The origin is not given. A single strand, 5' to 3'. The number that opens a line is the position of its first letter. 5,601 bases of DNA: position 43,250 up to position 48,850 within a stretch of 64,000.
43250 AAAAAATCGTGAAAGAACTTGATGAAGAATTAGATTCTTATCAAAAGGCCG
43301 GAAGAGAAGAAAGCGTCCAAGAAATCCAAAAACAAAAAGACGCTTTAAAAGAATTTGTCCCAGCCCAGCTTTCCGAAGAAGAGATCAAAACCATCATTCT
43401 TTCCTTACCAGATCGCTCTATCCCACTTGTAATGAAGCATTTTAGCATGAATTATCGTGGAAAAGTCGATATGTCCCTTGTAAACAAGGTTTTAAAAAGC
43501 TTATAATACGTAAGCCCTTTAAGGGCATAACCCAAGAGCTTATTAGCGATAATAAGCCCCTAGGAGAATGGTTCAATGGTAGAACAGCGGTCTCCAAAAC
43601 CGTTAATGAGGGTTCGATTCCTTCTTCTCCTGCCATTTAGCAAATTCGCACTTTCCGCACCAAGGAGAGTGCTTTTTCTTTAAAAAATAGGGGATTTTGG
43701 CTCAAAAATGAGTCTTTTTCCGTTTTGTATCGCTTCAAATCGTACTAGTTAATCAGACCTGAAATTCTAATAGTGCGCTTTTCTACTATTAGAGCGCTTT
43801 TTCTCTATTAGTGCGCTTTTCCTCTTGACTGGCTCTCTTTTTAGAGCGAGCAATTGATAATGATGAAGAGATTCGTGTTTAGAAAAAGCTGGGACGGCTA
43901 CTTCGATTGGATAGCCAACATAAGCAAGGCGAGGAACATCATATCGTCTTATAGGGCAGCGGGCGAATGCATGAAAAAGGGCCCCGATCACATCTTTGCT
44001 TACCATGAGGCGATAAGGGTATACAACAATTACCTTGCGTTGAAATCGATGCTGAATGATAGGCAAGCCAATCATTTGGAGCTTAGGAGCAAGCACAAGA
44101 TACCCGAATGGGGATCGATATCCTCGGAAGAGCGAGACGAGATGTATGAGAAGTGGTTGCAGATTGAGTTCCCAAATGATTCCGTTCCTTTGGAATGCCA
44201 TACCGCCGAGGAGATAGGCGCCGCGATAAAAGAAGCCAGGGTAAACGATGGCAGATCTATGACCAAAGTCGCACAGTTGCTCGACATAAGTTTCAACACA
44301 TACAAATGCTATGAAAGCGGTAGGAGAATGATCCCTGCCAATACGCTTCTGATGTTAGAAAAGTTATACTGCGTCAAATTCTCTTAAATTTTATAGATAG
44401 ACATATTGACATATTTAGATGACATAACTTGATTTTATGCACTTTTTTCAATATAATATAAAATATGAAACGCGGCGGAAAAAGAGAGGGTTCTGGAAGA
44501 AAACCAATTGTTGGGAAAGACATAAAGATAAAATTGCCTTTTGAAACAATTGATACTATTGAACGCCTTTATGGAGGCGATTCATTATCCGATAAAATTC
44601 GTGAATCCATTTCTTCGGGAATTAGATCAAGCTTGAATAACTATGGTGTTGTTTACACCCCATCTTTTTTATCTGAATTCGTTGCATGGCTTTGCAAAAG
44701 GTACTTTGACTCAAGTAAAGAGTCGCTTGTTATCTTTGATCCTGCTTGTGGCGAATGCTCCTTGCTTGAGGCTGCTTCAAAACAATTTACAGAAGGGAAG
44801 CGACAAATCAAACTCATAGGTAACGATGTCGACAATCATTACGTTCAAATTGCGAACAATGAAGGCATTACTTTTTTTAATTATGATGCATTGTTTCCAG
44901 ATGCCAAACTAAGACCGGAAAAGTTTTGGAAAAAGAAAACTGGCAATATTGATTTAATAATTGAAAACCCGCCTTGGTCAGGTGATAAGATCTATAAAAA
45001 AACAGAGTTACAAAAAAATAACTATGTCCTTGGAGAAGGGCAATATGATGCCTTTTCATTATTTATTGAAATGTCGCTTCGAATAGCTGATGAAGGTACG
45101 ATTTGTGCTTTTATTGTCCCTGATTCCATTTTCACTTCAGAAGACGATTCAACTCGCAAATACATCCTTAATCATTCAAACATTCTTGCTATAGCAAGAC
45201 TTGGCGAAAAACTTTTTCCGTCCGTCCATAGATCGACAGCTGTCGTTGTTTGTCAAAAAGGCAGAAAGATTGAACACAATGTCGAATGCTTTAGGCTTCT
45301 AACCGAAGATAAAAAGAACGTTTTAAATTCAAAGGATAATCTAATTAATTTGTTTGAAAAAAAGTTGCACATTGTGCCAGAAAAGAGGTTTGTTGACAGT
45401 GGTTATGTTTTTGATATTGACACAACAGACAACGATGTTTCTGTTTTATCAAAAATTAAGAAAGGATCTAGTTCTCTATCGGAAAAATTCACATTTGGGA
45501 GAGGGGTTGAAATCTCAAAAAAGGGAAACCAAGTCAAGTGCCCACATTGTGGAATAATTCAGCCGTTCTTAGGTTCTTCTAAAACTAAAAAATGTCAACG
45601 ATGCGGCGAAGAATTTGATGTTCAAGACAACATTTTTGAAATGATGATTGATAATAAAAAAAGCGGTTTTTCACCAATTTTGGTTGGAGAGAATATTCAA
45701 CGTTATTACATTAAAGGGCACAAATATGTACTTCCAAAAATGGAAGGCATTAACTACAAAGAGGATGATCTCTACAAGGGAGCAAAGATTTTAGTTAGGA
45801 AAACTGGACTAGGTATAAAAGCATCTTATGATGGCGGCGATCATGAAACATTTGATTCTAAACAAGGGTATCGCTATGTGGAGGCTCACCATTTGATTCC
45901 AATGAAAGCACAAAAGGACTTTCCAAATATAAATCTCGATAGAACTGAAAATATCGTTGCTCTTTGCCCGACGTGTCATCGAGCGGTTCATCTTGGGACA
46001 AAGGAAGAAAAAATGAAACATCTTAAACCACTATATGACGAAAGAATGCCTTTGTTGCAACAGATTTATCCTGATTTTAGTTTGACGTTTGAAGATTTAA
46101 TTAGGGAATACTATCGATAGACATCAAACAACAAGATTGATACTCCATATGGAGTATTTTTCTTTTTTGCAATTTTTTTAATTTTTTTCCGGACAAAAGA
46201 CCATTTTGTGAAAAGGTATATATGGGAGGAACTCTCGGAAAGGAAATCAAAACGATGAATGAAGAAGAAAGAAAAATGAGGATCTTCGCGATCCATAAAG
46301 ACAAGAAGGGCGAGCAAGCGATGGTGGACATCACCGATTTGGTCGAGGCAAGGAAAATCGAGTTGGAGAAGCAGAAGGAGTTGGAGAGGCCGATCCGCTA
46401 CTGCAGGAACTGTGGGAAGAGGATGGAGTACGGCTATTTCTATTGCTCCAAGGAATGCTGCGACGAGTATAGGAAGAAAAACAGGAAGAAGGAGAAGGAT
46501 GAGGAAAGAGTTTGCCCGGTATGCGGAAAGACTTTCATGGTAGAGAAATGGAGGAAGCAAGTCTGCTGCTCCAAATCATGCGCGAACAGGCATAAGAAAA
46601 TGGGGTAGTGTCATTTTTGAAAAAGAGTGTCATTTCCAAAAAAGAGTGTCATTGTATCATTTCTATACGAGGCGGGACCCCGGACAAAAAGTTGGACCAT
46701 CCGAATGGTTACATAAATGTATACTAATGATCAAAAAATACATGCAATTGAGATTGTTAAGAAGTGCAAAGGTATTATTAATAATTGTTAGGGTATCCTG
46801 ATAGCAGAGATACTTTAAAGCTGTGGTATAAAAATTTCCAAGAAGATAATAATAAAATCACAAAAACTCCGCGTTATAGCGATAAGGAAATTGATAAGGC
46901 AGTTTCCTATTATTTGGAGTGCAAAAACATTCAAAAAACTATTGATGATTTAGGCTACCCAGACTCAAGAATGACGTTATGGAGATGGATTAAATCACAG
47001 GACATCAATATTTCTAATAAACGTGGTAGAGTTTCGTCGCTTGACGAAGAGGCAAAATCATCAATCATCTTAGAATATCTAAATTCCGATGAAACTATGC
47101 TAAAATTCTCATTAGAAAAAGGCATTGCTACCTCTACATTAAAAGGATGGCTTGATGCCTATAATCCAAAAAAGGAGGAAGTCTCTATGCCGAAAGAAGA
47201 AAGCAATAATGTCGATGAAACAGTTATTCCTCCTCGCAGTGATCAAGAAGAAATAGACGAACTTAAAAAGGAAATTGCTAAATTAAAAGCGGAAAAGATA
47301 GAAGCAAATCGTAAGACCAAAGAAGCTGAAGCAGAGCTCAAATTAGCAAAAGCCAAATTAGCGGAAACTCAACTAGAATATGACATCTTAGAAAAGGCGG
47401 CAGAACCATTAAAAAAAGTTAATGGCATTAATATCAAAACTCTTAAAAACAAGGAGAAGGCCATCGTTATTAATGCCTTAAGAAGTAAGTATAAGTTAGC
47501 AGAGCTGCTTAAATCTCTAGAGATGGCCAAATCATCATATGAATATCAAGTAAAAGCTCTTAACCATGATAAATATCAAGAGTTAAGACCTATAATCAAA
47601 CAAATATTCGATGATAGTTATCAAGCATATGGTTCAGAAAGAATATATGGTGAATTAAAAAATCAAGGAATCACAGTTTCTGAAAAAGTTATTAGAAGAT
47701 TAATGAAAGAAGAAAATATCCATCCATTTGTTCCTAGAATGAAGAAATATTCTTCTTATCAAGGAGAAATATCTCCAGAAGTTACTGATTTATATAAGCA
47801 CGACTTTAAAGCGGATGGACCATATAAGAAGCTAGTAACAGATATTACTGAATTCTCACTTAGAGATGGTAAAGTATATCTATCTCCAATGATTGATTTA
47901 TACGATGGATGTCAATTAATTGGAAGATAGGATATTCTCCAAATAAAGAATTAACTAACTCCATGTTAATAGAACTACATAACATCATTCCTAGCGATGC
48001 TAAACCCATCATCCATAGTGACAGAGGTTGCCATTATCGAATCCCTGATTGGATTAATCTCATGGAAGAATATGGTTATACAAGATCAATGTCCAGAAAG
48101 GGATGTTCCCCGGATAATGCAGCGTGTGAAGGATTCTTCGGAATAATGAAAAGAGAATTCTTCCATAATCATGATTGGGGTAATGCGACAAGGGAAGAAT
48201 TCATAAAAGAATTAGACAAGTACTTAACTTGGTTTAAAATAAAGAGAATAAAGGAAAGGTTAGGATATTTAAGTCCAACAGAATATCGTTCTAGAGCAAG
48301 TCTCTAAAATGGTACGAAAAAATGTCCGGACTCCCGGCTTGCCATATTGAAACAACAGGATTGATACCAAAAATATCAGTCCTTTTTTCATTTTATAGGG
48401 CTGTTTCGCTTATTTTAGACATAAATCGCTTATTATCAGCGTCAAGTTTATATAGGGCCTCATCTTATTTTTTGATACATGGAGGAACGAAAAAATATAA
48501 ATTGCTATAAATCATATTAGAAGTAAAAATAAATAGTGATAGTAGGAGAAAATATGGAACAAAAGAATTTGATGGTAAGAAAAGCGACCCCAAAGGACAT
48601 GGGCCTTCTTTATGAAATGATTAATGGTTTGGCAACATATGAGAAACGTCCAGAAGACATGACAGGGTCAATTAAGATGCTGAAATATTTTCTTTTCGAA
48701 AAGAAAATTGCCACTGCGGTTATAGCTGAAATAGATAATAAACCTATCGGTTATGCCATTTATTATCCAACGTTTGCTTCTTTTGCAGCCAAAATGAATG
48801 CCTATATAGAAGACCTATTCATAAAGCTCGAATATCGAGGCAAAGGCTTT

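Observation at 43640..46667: Integrase-less foreign module at tRNA-Trp bounded by two arrays of three 19-bp-period direct repeats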

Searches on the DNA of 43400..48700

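Call 54: search_rna_families(source=window, start=43400, end=48700, threshold=evalue, max_evalue=1)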
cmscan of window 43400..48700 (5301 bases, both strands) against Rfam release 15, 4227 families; matches with E-value up to 1: 3.
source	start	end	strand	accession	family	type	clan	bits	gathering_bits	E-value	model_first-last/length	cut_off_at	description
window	43562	43632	+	RF00005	tRNA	Gene; tRNA;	CL00001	68.5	29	6.7e-14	1-71/71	no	tRNA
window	46092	46179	+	RF02065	STnc340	Gene; sRNA;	-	28.1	80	0.73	1-130/130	no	Enterobacterial sRNA STnc340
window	48039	48064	+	RF01108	BMV3_UPD-PK1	Cis-reg;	-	20.8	38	0.81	1-26/26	no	Pseudoknot of upstream pseudoknot domain (UPD) of the 3'UTR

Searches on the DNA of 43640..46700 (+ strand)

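Call 7: search_dna_similar(query=window:43640-46700:+, collection=plasmids, mode=distant)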
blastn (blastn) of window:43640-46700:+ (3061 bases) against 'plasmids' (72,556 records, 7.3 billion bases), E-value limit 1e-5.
No match.

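Call 8: search_dna_similar(query=window:43640-46700:+, collection=phages, mode=distant)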
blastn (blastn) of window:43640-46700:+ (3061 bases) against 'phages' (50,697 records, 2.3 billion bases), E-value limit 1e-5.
No match.

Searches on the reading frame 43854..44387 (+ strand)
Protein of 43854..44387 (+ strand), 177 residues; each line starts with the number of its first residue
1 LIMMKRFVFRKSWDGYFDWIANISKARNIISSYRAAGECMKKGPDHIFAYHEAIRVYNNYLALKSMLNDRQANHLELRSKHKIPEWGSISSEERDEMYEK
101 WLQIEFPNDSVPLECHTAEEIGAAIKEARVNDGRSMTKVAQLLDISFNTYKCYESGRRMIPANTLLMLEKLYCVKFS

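Call 6: search_protein_families(library=pfam, proteins=[window:43854-44387:+], max_evalue=0.01)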
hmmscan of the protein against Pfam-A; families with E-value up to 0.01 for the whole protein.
window:43854-44387:+ (177 aa): 3 families
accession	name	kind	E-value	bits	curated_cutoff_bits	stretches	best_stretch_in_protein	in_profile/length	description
PF01381.28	HTH_3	-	6.5e-06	26.5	23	1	125-172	1-48/55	Helix-turn-helix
PF12844.13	HTH_19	-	4.6e-05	23.7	30.2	1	122-166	1-45/64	Helix-turn-helix domain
PF13560.12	HTH_31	-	0.00058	20.6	27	1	120-174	1-56/64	Helix-turn-helix domain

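Call 12: find_encoding_contigs(protein=window:43854-44387:+, flank=10000, max_places=10)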
Protein window:43854-44387:+ (177 aa): no gene with exactly this product is on record in the collection.

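Call 27: find_homologous_proteins(query=window:43854-44387:+)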
Query window:43854-44387:+ (177 aa): 1 proteins with E <= 0.001 among 5 candidates.
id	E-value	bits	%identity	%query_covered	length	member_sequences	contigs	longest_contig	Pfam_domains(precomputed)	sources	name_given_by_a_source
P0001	3.1e-115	400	100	99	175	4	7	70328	PF01381.29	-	-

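Call 30: search_protein_families(library=phrogs, proteins=[window:43854-44387:+], max_evalue=0.01)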
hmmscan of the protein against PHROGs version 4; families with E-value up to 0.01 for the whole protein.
window:43854-44387:+ (177 aa): 3 families
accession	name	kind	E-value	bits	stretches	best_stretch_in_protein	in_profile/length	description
phrog_8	-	transcription regulation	5.7e-05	23.7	1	120-174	76-130/346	transcriptional regulator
phrog_6499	-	transcription regulation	0.00048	20.6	1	120-172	6-64/157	transcriptional regulator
phrog_2439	-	transcription regulation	0.0021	18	1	121-176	8-63/367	transcriptional regulator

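Call 56: search_protein_families(library=padloc, proteins=[window:43854-44387:+], max_evalue=0.001)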
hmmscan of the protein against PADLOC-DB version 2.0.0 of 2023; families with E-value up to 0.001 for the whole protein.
window:43854-44387:+ (177 aa): 0 families

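Call 57: search_protein_families(library=ncbifam, proteins=[window:43854-44387:+], max_evalue=0.001)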
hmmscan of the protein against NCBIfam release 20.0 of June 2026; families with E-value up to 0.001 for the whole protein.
window:43854-44387:+ (177 aa): 0 families

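Call 65: predict_structure(protein=window:43860-44387:+)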
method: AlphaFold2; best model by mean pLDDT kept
length: 175 residues; sequences in the alignment: 1
mean_pLDDT: 46.5   pTM: 0.40
mean pLDDT of the five models: 46.5, 39.8, 37.4, 37.2, 36.2
residues with pLDDT >= 90: 0; 70-90: 0; 50-70: 77; < 50: 98
segments of 3 or more residues with pLDDT < 50: 1-15, 63-65, 103-120, 122-175
pLDDT, mean of each block of 10 residues (from residue 1): 28 48 63 59 65 55 50 58 56 53 43 42 46 41 36 30 30 23
secondary structure, 60 per line:
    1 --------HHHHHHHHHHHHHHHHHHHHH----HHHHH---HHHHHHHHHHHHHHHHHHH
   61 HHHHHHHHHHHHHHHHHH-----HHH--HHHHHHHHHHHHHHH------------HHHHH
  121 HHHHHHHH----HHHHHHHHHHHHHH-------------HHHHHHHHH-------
elements in order: H9-29 H34-38 H42-78 H89-103 H116-128 H133-146 H160-168

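Call 86: search_dna_similar(query=window:43860-44387:+, collection=phages, mode=protein, max_evalue=0.001)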
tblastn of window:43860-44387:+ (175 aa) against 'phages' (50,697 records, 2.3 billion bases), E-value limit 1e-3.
No match.

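Call 129: find_related_loci(query=A6, collection=viral_contigs, flank=10000)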
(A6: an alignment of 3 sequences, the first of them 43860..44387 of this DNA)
Query A6 (175 aa) in viral_contigs; peptide patterns used: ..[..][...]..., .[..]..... (x = any residue, [..] = any of these).
85 stretches matched a pattern, but none encodes a relative of the query by tblastn (E <= 1e-3).
